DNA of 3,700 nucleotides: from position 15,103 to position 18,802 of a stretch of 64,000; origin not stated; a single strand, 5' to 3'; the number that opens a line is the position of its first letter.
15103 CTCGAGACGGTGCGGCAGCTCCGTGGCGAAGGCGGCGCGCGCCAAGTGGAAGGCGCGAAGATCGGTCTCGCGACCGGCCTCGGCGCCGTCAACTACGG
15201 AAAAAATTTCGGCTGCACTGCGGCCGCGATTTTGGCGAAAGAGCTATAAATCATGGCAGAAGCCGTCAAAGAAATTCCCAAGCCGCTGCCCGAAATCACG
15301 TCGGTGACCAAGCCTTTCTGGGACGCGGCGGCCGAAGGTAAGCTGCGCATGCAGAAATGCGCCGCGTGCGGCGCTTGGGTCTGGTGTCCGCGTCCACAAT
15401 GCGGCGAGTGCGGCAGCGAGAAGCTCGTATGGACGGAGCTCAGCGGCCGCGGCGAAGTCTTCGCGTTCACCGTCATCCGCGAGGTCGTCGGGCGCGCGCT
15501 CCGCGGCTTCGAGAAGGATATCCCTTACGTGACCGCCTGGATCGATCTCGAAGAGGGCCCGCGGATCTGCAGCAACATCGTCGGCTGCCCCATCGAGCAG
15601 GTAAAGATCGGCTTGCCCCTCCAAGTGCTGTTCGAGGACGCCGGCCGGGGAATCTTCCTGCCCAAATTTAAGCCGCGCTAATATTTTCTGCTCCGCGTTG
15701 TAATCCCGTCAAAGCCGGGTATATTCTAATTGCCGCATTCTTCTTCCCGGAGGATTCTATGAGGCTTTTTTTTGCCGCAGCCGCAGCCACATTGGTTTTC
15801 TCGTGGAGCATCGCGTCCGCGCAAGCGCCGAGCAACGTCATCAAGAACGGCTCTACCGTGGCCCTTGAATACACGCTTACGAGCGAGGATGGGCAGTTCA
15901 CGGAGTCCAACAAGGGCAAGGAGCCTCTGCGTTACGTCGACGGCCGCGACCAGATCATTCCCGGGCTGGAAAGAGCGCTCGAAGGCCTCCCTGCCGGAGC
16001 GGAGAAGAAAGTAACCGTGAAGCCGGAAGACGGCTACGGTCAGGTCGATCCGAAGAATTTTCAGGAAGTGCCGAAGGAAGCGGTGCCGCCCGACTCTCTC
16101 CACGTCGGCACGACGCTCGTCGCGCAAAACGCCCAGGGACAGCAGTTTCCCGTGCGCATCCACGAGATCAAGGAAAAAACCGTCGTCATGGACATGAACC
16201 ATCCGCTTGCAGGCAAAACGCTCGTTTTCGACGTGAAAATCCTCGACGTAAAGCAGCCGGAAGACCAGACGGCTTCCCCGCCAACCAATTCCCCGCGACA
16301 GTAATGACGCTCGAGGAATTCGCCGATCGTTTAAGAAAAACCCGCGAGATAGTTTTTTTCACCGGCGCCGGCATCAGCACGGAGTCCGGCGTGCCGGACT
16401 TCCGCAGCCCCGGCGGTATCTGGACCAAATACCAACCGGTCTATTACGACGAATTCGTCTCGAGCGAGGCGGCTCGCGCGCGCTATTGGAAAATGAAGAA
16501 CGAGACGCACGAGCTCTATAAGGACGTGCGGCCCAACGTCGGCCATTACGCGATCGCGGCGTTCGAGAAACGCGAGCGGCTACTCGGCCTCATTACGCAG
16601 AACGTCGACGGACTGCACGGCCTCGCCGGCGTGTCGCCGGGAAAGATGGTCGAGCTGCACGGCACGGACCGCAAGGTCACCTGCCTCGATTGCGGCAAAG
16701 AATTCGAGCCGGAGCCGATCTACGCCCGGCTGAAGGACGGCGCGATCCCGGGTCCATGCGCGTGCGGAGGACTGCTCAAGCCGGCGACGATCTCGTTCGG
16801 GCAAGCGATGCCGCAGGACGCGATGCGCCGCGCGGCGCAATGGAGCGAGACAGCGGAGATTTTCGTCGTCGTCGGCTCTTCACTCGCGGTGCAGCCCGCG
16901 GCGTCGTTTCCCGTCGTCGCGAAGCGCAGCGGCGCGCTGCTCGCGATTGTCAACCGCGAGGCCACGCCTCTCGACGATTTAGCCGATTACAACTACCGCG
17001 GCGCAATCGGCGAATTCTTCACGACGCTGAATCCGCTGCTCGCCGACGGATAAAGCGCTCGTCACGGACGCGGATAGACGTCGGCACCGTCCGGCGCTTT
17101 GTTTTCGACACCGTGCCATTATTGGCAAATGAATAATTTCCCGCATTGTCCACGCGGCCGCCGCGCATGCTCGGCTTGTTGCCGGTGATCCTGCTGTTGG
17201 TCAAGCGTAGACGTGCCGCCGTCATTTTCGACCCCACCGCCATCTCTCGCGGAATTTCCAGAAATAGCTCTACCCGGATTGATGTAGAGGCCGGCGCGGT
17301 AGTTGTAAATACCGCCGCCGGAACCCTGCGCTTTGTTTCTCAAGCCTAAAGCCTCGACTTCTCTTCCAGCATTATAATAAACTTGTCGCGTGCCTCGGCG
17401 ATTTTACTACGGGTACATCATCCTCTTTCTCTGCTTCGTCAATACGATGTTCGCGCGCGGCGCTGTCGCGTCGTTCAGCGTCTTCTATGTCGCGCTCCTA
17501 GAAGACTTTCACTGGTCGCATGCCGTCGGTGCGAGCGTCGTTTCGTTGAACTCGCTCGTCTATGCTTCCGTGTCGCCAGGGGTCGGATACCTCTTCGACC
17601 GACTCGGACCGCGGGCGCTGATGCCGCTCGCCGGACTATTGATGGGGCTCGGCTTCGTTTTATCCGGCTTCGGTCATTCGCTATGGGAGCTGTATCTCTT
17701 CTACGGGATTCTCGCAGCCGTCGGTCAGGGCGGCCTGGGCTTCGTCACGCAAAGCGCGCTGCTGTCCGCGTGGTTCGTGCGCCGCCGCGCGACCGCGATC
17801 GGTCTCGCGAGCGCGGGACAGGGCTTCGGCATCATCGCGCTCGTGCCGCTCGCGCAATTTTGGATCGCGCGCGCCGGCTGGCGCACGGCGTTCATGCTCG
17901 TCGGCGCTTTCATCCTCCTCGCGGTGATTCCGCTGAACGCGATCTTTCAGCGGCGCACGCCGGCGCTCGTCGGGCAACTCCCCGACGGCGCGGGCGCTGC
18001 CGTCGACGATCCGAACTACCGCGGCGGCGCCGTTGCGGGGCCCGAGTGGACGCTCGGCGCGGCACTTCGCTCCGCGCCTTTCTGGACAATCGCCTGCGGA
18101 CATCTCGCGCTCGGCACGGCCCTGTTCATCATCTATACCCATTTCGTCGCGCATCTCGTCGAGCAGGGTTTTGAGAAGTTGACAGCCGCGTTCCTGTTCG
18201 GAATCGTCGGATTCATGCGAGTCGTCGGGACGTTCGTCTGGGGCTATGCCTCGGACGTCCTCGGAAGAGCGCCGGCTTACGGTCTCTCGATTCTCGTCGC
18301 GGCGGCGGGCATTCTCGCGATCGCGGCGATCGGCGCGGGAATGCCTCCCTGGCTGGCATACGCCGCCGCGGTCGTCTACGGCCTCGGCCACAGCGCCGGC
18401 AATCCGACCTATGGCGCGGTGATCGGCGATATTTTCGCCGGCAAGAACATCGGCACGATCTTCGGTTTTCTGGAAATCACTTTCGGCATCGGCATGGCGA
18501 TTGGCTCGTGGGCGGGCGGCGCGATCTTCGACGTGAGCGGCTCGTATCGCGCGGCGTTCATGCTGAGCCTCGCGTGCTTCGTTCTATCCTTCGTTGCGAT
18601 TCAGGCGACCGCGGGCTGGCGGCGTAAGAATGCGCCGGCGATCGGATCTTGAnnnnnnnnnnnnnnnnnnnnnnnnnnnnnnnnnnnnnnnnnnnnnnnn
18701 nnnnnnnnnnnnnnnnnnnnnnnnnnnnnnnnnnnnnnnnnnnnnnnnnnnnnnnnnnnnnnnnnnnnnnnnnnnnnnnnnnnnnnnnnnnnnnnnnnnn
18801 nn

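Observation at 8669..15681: Acetone-carboxylase-like operon with alpha-gamma fusion, an inserted orphan SBP, and a thiolase/DUF35 pair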

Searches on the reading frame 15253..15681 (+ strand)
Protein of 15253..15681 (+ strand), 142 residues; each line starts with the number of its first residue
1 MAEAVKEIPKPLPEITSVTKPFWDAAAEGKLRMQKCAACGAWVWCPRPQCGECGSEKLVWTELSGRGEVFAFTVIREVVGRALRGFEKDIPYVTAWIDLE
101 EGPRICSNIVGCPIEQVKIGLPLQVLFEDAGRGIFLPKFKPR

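Call 4: search_protein_families(library=pfam, proteins=[window:15253-15681:+], max_evalue=0.01)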
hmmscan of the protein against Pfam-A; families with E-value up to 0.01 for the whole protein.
window:15253-15681:+ (142 aa): 3 families
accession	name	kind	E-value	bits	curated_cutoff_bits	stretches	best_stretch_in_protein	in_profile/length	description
PF01796.24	OB_ChsH2_C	-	1.9e-18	66.6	27.1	1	60-127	1-64/65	ChsH2, C-terminal OB-fold domain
PF12172.15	zf-ChsH2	-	3.1e-11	43.3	23.2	1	23-58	1-36/37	ChsH2, rubredoxin-like zinc ribbon domain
PF01096.23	Zn_ribbon_TFIIS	-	0.0075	16.5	21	0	49-63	2-16/39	Transcription factor S-II (TFIIS)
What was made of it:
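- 15253..15681 (+): DUF35 protein (Cys4 zinc ribbon plus OB fold), 142 aa. Pfam zf-ChsH2 plus OB_ChsH2_C (call 4).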

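Call 5: search_protein_families(library=ncbifam, proteins=[window:15253-15681:+], max_evalue=0.01)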
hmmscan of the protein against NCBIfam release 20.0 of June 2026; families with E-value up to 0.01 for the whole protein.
window:15253-15681:+ (142 aa): 1 family
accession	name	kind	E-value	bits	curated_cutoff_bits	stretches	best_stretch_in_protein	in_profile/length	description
NF053627.1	BnzsclthlBbsAGT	equivalog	2.5e-05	24.3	250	1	12-110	14-109/145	benzoylsuccinyl-CoA thiolase subunit BbsA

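Call 68: search_solved_structures(query=window:15253-15681:+, max_evalue=0.01, show_alignments=2)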
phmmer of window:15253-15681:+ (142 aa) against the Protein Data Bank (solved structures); distinct sequences matched with E-value up to 0.01: 8.
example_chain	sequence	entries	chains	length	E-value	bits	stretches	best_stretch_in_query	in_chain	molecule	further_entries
9myr_B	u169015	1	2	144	2.4e-20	76.1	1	10-139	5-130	Acyl dehydratase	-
6ok1_B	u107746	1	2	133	1.1e-16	64.3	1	21-141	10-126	ChsH2(DUF35)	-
6esq_E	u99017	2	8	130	5.9e-12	48.9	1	34-128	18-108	Pfam DUF35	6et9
6htj_A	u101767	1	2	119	3.3e-07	33.4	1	26-139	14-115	Nucleic-acid-binding protein containing a Zn-ribbon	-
5m3k_B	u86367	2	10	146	2.4e-06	30.6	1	24-127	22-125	2,4-diacetylphloroglucinol biosynthesis protein PhlB | 2,4-diacetylphloroglucinol biosynthesis protein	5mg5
7pxp_A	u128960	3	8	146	0.00013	24.9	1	13-111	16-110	Benzoylsuccinyl-CoA thiolase subunit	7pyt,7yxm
9vbo_H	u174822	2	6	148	0.0089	19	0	13-117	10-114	2,4-diacetylphloroglucinol biosynthesis protein PhlB family protein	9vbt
9skh_E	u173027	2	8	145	0.0092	19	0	24-125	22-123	2,4-diacetylphloroglucinol biosynthesis protein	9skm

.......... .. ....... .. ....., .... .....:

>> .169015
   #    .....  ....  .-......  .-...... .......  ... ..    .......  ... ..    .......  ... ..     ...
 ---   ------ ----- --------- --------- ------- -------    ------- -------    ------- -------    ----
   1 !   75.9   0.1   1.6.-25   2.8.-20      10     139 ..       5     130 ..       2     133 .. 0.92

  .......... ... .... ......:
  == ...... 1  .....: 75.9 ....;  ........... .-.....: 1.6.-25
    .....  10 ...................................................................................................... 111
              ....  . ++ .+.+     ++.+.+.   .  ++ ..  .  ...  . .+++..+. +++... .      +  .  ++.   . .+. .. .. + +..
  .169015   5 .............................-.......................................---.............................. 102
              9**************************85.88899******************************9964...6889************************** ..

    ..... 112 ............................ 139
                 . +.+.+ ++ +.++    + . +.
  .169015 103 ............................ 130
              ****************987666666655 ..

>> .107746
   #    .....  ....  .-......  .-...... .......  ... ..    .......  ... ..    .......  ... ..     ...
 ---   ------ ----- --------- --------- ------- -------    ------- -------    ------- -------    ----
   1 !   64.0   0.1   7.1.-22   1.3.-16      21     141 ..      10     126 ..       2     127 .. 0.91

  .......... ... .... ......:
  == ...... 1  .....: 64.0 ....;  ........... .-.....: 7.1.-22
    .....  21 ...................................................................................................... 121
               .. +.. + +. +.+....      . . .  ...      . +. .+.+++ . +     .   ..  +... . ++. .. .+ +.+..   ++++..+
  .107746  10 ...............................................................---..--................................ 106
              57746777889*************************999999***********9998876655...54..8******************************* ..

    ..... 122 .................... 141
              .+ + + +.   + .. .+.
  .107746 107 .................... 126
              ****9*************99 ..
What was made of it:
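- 15253..15681 (+): They score ahead of the archaeal thiolase/HMGCS DUF35, PhlB and BbsA (call 68).
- On Sal/Ltp2 thiolase-fold retro-aldolase with DUF35: A DUF35 protein is present, and its best solved matches are the Shy and ChsH2 DUF35 domains (call 68).
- DUF35 is closest to the aldolase-partner DUF35s (call 68).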

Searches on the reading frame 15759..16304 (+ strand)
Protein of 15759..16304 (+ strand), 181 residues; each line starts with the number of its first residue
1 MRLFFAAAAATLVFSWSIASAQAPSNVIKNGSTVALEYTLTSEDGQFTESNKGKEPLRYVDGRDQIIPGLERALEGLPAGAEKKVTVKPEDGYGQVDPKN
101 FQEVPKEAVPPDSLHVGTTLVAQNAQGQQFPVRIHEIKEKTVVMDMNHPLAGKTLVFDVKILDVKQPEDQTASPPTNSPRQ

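Call 30: search_protein_families(library=ncbifam, proteins=[window:15759-16304:+], max_evalue=0.001)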
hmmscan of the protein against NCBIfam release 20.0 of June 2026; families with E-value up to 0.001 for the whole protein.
window:15759-16304:+ (181 aa): 4 families
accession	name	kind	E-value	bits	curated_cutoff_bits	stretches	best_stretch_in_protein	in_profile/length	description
NF008008.0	PRK10737.1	equivalog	1.8e-24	86.7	174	1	33-167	8-142/196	peptidylprolyl isomerase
NF011676.0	PRK15095.1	equivalog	2.2e-22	79.2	125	1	26-171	3-150/156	FKBP-type peptidyl-prolyl cis-trans isomerase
TIGR00115.1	tig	equivalog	3.3e-08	32.8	180.2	1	27-169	148-236/410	trigger factor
NF008150.0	PRK10902.1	equivalog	9.4e-07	28.5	215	0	27-96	160-228/271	FKBP-type peptidyl-prolyl cis-trans isomerase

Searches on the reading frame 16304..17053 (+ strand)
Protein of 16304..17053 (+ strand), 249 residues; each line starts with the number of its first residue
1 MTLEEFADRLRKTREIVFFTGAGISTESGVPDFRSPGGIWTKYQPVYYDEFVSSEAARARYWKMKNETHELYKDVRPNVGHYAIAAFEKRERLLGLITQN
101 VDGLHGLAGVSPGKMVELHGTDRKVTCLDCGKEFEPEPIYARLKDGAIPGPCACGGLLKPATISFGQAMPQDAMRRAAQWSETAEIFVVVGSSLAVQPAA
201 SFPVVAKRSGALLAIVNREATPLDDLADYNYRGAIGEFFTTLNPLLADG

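Call 30: search_protein_families(library=ncbifam, proteins=[window:16304-17053:+], max_evalue=0.001)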
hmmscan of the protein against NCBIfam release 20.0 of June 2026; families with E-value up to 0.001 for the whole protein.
window:16304-17053:+ (249 aa): 7 families
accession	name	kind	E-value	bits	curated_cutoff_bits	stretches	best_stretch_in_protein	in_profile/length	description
NF040867.1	prot_deacyl_CobB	equivalog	4.8e-69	232.3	320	1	5-242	2-238/242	NAD-dependent protein deacetylase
NF001753.0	PRK00481.1-3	subfamily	8.4e-68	228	243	1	2-242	2-243/252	NAD-dependent protein deacylase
NF010736.0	PRK14138.1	equivalog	3.5e-60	203.3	395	1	4-239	2-234/244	NAD-dependent deacetylase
NF003738.0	PRK05333.1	equivalog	2e-51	174.6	305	2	8-142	21-153/295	NAD-dependent protein deacetylase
NF001752.0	PRK00481.1-1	equivalog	3.5e-50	170.8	221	1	2-239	3-236/242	NAD-dependent protein deacylase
NF001754.0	PRK00481.1-4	equivalog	2.9e-47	160.8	252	1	3-242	5-240/244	NAD-dependent protein deacylase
NF001755.0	PRK00481.1-5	equivalog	2.8e-22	79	318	1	12-233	39-256/278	Sir2 family NAD+-dependent deacetylase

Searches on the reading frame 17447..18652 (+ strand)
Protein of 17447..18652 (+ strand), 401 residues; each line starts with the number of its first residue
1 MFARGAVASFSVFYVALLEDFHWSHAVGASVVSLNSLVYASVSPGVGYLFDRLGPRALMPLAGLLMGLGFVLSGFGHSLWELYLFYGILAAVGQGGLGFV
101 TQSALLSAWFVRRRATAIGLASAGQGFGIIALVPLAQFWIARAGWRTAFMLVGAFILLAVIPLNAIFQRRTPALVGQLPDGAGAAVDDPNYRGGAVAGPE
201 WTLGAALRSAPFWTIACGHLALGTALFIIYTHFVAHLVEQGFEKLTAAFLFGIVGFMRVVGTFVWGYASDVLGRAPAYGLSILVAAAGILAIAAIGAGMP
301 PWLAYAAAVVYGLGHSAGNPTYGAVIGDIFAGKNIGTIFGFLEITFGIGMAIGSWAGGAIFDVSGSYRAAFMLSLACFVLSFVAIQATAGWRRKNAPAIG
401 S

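Call 30: search_protein_families(library=ncbifam, proteins=[window:17447-18652:+], max_evalue=0.001)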
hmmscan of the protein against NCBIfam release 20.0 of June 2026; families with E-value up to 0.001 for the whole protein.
window:17447-18652:+ (401 aa): 11 families
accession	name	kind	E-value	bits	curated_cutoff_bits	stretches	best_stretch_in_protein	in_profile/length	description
NF049980.1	SfMCT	equivalog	1.2e-48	165.7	320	1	3-375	14-376/378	L-lactate MFS transporter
TIGR00890.1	2A0111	subfamily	4.2e-29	101.6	374.85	1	1-382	13-375/377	oxalate/formate antiport family MFS transporter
NF038246.1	bile_salt_MFS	equivalog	6.1e-25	87.9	400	1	13-385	28-400/408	conjugated bile salt MFS transporter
TIGR00892.1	2A0113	subfamily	3.7e-21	75.4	586.1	1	8-386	36-418/455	monocarboxylate transporter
TIGR04259.1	oxa_formateAnti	equivalog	9.3e-21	74.1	335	1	10-384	22-388/405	oxalate/formate MFS antiporter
TIGR00893.1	2A0114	subfamily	4.3e-19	68.7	395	1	11-381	14-391/399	D-galactonate transporter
TIGR00881.1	2A0104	subfamily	2.3e-18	66.4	407.75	1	13-291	17-298/379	phosphoglycerate transporter protein PgtP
TIGR00880.1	2_A_01_02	superfamily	2.8e-09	37.2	131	2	255-385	8-138/141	multidrug resistance protein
NF012195.0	tet_MFS_H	exception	1.3e-08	34.4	840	1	248-371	44-163/392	tetracycline efflux MFS transporter Tet(H)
NF012207.0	tet_MFS_H_J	exception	1.6e-08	34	700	1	249-386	45-180/392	Tet(H)/Tet(J) family tetracycline efflux MFS transporter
TIGR00895.1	2A0115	subfamily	4.8e-08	32.3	418.55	1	45-161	71-186/398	aromatic acid/H+ symport family MFS transporter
